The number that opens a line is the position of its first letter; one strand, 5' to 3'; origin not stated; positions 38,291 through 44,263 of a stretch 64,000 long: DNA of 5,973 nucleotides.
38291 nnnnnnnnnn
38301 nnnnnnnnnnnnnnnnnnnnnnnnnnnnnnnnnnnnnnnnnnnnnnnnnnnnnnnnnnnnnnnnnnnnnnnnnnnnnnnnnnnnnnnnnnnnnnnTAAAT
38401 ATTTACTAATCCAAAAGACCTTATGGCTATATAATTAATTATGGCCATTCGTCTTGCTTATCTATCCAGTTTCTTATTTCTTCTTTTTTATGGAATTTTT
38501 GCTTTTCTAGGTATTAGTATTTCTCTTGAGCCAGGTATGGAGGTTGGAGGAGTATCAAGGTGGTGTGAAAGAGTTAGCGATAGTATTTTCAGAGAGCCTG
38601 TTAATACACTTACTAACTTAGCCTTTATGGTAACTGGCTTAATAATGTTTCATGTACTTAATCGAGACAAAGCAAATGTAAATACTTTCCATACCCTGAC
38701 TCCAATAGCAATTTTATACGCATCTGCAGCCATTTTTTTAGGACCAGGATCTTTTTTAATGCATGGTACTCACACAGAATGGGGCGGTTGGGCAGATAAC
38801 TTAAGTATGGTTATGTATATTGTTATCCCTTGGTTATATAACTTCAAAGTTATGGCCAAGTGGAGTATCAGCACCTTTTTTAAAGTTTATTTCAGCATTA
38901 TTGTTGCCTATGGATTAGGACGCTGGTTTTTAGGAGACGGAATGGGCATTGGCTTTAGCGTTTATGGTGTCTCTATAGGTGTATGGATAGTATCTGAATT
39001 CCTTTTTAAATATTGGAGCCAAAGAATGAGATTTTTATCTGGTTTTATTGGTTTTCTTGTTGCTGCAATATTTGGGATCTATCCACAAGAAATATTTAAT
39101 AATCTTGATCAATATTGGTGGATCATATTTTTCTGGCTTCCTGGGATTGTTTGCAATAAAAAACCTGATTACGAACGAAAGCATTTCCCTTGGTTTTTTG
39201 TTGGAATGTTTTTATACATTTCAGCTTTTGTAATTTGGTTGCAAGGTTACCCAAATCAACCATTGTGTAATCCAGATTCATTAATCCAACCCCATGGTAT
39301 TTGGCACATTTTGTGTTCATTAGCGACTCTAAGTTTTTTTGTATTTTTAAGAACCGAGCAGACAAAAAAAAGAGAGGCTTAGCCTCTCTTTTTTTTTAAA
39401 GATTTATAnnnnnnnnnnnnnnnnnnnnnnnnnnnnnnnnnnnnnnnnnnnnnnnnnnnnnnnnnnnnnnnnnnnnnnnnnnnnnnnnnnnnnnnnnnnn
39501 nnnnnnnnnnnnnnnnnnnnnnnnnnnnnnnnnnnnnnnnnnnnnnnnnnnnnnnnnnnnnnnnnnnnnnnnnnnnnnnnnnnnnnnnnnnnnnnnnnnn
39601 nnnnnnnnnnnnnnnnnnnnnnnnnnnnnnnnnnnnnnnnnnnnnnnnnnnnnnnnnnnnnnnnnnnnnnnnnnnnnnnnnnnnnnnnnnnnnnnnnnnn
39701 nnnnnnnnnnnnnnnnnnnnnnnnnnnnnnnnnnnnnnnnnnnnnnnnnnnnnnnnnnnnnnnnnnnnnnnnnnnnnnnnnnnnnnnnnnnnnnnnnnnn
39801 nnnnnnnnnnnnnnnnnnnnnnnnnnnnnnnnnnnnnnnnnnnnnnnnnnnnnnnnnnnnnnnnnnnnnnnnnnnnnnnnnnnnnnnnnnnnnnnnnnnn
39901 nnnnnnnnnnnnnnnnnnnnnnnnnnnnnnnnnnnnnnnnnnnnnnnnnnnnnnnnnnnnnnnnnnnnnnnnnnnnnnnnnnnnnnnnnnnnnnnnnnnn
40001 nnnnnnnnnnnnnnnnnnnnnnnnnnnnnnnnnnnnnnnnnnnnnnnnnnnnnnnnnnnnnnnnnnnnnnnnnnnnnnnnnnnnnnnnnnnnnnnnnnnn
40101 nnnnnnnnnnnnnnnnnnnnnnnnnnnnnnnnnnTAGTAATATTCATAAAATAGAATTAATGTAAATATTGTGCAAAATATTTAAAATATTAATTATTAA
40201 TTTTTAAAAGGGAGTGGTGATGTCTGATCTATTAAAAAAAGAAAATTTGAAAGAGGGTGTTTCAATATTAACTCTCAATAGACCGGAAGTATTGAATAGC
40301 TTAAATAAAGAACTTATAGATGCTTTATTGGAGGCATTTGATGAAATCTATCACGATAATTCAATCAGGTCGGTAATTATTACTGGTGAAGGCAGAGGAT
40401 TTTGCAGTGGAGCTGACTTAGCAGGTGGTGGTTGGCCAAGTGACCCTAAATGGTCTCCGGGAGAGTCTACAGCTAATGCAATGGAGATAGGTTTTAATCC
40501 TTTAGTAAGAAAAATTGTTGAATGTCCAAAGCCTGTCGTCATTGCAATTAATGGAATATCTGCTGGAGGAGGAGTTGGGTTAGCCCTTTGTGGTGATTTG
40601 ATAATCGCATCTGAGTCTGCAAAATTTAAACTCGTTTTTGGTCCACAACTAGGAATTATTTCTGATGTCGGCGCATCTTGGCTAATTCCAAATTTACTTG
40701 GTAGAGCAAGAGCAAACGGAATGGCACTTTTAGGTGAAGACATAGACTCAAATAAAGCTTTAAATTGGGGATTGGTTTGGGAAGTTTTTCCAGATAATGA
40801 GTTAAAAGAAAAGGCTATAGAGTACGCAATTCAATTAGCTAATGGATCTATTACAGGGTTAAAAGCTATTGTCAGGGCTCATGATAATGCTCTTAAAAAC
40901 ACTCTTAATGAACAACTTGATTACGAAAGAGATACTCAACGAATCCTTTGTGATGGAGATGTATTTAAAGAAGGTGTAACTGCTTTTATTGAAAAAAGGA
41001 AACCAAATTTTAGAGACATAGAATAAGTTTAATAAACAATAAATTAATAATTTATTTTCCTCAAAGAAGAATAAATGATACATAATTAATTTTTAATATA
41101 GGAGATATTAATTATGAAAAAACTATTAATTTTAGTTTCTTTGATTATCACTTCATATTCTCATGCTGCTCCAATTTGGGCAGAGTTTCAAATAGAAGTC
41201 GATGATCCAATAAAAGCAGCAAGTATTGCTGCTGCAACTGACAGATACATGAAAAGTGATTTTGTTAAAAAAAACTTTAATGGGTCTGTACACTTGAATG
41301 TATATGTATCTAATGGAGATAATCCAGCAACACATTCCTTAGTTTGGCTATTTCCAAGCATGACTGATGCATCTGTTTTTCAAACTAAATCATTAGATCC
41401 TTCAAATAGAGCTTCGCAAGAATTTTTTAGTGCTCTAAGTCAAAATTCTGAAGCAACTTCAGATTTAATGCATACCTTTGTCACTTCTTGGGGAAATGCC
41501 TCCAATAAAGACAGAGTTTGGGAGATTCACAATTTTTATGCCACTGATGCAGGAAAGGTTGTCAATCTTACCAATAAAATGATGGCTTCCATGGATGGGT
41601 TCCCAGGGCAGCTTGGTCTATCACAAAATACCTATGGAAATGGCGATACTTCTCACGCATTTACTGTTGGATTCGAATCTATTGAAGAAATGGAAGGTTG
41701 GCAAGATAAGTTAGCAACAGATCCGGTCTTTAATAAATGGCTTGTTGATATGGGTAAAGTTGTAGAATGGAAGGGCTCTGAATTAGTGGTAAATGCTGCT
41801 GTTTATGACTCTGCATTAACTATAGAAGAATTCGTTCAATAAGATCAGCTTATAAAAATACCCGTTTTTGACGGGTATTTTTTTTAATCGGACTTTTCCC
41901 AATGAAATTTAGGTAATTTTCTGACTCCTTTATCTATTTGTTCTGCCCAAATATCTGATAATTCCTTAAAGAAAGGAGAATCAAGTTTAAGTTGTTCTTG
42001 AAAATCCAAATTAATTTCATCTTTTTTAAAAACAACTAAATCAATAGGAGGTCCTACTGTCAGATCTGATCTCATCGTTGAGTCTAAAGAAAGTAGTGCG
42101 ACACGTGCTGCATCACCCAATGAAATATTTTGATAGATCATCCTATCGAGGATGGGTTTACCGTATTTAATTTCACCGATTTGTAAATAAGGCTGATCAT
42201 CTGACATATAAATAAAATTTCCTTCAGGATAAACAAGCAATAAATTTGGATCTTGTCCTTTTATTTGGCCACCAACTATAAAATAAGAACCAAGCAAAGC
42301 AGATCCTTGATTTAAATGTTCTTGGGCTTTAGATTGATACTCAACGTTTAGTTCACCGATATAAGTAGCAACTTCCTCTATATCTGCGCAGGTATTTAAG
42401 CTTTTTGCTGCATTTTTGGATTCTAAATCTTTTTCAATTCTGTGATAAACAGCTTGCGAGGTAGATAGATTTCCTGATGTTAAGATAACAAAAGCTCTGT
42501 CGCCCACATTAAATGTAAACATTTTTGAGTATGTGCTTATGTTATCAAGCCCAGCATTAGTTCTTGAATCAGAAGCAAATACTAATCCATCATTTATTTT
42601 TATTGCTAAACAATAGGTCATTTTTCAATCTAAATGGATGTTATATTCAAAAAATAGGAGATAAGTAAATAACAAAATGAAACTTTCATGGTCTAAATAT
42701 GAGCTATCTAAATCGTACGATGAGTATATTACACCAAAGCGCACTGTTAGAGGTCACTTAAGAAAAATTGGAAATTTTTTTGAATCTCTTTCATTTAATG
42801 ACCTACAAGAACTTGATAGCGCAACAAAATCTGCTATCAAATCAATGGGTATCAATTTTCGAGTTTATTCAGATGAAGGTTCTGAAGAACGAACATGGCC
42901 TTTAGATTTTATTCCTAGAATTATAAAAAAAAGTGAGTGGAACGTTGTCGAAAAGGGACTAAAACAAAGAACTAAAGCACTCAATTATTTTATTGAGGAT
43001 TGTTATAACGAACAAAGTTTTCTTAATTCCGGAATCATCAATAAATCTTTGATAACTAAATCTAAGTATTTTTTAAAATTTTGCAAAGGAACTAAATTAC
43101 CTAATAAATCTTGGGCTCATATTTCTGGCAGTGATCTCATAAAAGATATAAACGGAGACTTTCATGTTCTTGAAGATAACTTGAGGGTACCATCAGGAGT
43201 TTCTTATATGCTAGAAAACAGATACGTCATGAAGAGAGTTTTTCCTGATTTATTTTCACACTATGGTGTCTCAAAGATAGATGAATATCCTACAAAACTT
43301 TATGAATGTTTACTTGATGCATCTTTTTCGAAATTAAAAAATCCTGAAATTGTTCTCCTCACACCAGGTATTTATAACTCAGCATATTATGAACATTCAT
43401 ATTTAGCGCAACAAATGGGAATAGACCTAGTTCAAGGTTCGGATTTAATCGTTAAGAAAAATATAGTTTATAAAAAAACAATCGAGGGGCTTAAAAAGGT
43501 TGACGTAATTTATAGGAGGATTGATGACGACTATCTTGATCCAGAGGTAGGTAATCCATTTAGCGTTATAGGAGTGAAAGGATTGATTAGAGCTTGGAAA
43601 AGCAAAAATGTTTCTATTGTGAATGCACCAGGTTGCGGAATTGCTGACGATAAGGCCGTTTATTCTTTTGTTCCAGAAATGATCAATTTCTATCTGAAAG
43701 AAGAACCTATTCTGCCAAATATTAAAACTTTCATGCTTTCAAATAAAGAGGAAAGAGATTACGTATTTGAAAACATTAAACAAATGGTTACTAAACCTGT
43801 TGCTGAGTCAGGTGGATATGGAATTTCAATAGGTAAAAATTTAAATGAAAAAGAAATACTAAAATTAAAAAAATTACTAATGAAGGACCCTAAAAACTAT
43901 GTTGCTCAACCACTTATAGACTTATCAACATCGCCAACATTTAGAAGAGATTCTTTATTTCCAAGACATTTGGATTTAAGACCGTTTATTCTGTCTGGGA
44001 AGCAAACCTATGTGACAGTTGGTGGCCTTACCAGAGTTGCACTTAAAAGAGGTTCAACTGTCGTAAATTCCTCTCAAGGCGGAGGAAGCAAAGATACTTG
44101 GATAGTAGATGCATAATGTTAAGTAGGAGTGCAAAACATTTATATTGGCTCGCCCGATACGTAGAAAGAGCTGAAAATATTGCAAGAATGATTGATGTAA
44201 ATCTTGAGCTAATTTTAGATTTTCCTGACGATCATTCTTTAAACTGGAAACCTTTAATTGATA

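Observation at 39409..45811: Three divergent paralogues of an uncharacterised secreted two-repeat protein scattered through a 6.4-kb locus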

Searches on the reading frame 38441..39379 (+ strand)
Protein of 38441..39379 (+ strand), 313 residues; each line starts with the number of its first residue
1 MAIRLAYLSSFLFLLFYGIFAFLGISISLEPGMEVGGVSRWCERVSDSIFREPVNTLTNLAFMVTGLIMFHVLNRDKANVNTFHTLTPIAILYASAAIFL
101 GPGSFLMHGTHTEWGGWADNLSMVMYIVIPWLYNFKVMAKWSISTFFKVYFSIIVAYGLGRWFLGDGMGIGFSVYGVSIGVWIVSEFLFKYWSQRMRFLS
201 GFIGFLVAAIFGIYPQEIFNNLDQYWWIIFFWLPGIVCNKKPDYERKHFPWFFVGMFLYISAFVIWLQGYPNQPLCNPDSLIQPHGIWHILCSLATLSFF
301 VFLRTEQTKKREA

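Call 23: search_protein_families(library=pfam, proteins=[window:38441-39379:+], max_evalue=0.001)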
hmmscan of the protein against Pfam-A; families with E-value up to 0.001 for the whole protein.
window:38441-39379:+ (313 aa): 1 family
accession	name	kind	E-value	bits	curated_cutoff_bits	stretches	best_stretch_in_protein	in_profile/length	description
PF05875.18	Ceramidase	-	9.1e-14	51.9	32.5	1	41-308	9-235/259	Ceramidase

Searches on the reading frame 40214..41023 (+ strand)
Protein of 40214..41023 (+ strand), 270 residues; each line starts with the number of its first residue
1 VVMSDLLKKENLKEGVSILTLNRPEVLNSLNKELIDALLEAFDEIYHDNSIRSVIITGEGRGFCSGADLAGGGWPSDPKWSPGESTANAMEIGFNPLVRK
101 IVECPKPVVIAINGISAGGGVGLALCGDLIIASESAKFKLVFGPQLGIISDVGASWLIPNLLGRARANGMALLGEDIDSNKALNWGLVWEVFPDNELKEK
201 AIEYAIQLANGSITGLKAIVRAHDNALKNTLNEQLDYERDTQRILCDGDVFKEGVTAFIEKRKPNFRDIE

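Call 23: search_protein_families(library=pfam, proteins=[window:40214-41023:+], max_evalue=0.001)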
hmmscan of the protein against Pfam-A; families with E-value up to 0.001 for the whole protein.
window:40214-41023:+ (270 aa): 2 families
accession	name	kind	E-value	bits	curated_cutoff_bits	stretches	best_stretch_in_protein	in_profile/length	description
PF00378.25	ECH_1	-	9.3e-62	209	27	1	13-268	3-250/251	Enoyl-CoA hydratase/isomerase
PF16113.10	ECH_2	-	2e-33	116.8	27.2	1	17-198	2-178/335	Enoyl-CoA hydratase/isomerase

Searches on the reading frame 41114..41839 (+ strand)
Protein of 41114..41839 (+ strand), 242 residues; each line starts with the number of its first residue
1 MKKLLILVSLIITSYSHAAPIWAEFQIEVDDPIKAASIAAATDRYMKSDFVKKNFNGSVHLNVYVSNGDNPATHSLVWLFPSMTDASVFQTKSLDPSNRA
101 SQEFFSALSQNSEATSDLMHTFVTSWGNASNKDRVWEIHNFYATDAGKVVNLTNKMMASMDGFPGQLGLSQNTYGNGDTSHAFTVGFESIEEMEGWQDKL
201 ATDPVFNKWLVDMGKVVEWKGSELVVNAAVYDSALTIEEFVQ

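Call 6: search_protein_families(library=pfam, proteins=[window:41114-41839:+], max_evalue=1)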
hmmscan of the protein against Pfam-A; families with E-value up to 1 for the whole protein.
window:41114-41839:+ (242 aa): 1 family
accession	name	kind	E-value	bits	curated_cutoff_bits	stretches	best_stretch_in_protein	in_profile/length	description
PF09703.15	Cas_Csa4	-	0.069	12.9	25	1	105-153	237-285/355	CRISPR-associated protein (Cas_Csa4)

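Call 8: search_protein_families(library=ncbifam, proteins=[window:41114-41839:+], max_evalue=1)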
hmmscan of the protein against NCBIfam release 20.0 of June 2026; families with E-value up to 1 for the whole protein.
window:41114-41839:+ (242 aa): 0 families

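Call 9: find_homologous_proteins(query=window:41114-41839:+)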
Query window:41114-41839:+ (242 aa): 7 proteins with E <= 0.001 among 298 candidates.
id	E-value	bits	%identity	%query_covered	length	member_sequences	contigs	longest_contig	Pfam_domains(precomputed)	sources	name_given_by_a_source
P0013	4.5e-147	506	92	100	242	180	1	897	-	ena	-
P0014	2.7e-138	477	86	100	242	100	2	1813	-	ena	-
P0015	1.5e-119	416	81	100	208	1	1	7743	-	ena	-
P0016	4.1e-102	359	98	69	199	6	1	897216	-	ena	-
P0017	1.9e-79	284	87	61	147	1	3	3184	-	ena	-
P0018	1.6e-66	242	95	48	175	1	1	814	PF00106.32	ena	-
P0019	3.6e-52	195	41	100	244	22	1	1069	-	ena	-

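Call 41: find_encoding_contigs(protein=P0016, flank=10000, max_places=3)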
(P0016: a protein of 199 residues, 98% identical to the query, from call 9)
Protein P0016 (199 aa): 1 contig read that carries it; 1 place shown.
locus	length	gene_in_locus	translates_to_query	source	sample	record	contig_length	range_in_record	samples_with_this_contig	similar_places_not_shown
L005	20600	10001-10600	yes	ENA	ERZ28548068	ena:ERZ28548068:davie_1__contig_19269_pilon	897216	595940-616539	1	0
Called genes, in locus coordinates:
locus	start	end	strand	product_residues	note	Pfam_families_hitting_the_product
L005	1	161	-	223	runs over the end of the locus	PF04338:DUF481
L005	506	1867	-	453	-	PF05226:CHASE2, PF00211:Guanylate_cyc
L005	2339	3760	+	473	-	PF14559:TPR_19 (weak)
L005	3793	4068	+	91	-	PF00520:Ion_trans (weak)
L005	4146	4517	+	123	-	PF00520:Ion_trans, PF08016:PKD_channel (weak)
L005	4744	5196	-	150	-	PF00939:Na_sulph_symp, PF03600:CitMHS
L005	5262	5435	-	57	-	-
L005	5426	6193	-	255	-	PF00939:Na_sulph_symp (weak), PF03600:CitMHS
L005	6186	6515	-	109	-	PF03600:CitMHS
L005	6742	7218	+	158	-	-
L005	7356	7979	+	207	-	PF05875:Ceramidase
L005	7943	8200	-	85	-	-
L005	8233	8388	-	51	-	-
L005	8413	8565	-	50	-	-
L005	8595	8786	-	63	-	-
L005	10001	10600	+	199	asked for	-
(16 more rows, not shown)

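Call 69: predict_structure(alignment_id=A5)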
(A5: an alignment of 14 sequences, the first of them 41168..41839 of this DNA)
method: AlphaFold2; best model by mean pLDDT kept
length: 224 residues; sequences in the alignment: 14
mean_pLDDT: 87.1   pTM: 0.81
mean pLDDT of the five models: 87.1, 87.0, 87.0, 86.4, 85.7
residues with pLDDT >= 90: 129; 70-90: 76; 50-70: 11; < 50: 8
segments of 3 or more residues with pLDDT < 50: 217-224
pLDDT, mean of each block of 10 residues (from residue 1): 90 93 93 90 90 92 90 93 95 93 83 79 93 90 77 83 90 86 88 94 91 62 39
secondary structure, 60 per line:
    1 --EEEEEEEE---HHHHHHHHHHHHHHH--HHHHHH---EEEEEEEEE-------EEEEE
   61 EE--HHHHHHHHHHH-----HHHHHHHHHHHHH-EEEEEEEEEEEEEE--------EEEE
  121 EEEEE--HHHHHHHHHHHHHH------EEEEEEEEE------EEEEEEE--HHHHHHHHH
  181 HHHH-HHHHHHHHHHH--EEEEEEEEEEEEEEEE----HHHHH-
elements in order: E3-10 H14-28 H31-36 E40-48 E56-62 H65-75 H81-93 E95-108 E117-125 H128-141 E148-156 E163-169 H172-184 H186-196 E199-214 H219-223

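Call 74: fold_search(model_id=the predicted structure, library=pdb)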
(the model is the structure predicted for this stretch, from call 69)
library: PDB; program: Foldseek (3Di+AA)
matches with E <= 10: 1299; with E <= 0.001: 106
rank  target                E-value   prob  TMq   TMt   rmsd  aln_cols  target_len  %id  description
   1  2pgc_C                5.8e-09  1.00  0.73  0.80   3.3       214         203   14  Crystal structure of a a marine metagenome protein (jcvi_pep_1096685590403) from uncultured marine organism at 2.53 A  (released 2007-04-24)
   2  2pgc_A                1.2e-08  1.00  0.73  0.78   3.3       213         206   14  Crystal structure of a a marine metagenome protein (jcvi_pep_1096685590403) from uncultured marine organism at 2.53 A  (released 2007-04-24)
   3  2pgc_B                1.4e-08  1.00  0.72  0.78   3.3       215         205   13  Crystal structure of a a marine metagenome protein (jcvi_pep_1096685590403) from uncultured marine organism at 2.53 A  (released 2007-04-24)
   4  3f44                  2.9e-08  1.00  0.67  0.70   4.2       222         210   13  Crystal structure of putative monooxygenase (YP_193413.1) from Lactobacillus acidophilus NCFM at 1.55 A resolution (released 2008-11-18)
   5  3mcs_A                1.1e-07  1.00  0.63  0.65   4.7       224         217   12  Crystal structure of Putative monooxygenase (FN1347) from FUSOBACTERIUM NUCLEATUM SUBSP. NUCLEATUM ATCC 25586 at 2.55  (released 2010-05-19)
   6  3mcs_B                2.0e-07  1.00  0.63  0.64   4.7       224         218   12  Crystal structure of Putative monooxygenase (FN1347) from FUSOBACTERIUM NUCLEATUM SUBSP. NUCLEATUM ATCC 25586 at 2.55  (released 2010-05-19)
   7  5f9p_B                2.1e-07  1.00  0.63  0.60   5.1       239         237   12  Crystal structure study of anthrone oxidase-like protein (released 2016-12-14)
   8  5f9p_A                7.1e-07  1.00  0.63  0.59   4.9       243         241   10  Crystal structure study of anthrone oxidase-like protein (released 2016-12-14)
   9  3gn6_A                1.7e-06  1.00  0.64  0.50   5.3       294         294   11  Crystal structure of CT0912, ORFan protein from Chlorobium tepidum with a ferredoxin-like domain repeat (NP_661805.1)  (released 2009-03-31)
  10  9kdp_D                2.2e-06  1.00  0.59  0.60   4.9       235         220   11  Crystal structure of monooxygenase PenE (released 2025-07-09)
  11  9kdp_B                3.5e-06  1.00  0.57  0.54   5.5       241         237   14  Crystal structure of monooxygenase PenE (released 2025-07-09)
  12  3gn6_C                5.3e-06  1.00  0.62  0.48   5.4       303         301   10  Crystal structure of CT0912, ORFan protein from Chlorobium tepidum with a ferredoxin-like domain repeat (NP_661805.1)  (released 2009-03-31)
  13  9kdp_A                5.6e-06  1.00  0.59  0.57   5.7       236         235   11  Crystal structure of monooxygenase PenE (released 2025-07-09)
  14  6qkm_A                6.7e-06  1.00  0.72  0.54   5.1       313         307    7  Diallyl trisulfide inhibited sulfur oxygenase reductase (released 2020-02-19)
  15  9mhr_D                7.5e-06  1.00  0.54  0.55   7.9       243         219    9  G169L variant of Coproheme Decarboxylase from Streptomyces Coelicolor in complex with Monovinyl, Monopropionate Deuter (released 2025-10-22)
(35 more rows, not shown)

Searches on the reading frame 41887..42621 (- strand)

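Call 23: search_protein_families(library=pfam, proteins=[window:41887-42621:-], max_evalue=0.001)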
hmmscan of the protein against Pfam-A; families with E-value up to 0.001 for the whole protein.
window:41887-42621:- (245 aa): 1 family
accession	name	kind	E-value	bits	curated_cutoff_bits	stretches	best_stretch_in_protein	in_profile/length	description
PF00227.31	Proteasome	-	2e-09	37.8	22.4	1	4-197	7-188/189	Proteasome subunit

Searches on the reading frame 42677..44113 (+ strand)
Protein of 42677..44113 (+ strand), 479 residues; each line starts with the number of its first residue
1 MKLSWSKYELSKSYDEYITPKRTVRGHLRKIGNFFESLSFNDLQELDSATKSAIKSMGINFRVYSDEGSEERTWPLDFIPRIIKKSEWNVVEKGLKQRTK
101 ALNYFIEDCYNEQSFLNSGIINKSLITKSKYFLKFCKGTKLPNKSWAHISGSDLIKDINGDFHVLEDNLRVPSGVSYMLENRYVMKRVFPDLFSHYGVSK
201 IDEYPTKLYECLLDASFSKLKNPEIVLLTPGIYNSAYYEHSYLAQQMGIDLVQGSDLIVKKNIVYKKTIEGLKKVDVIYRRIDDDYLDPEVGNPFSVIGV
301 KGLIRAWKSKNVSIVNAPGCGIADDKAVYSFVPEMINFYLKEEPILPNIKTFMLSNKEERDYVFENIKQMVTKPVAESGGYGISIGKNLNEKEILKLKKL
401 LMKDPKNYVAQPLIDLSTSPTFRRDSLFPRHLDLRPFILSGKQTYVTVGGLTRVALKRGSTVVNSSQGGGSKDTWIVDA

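Call 23: search_protein_families(library=pfam, proteins=[window:42677-44113:+], max_evalue=0.001)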
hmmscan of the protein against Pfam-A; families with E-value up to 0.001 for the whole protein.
window:42677-44113:+ (479 aa): 2 families
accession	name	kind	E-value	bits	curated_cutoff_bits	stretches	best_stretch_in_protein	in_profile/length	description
PF14403.11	CP_ATPgrasp_2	-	5.2e-148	493.4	32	1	80-455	1-374/374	Circularly permuted ATP-grasp type 2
PF04174.18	CP_ATPgrasp_1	-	3e-127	424.6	23.1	1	80-411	1-332/332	A circularly permuted ATPgrasp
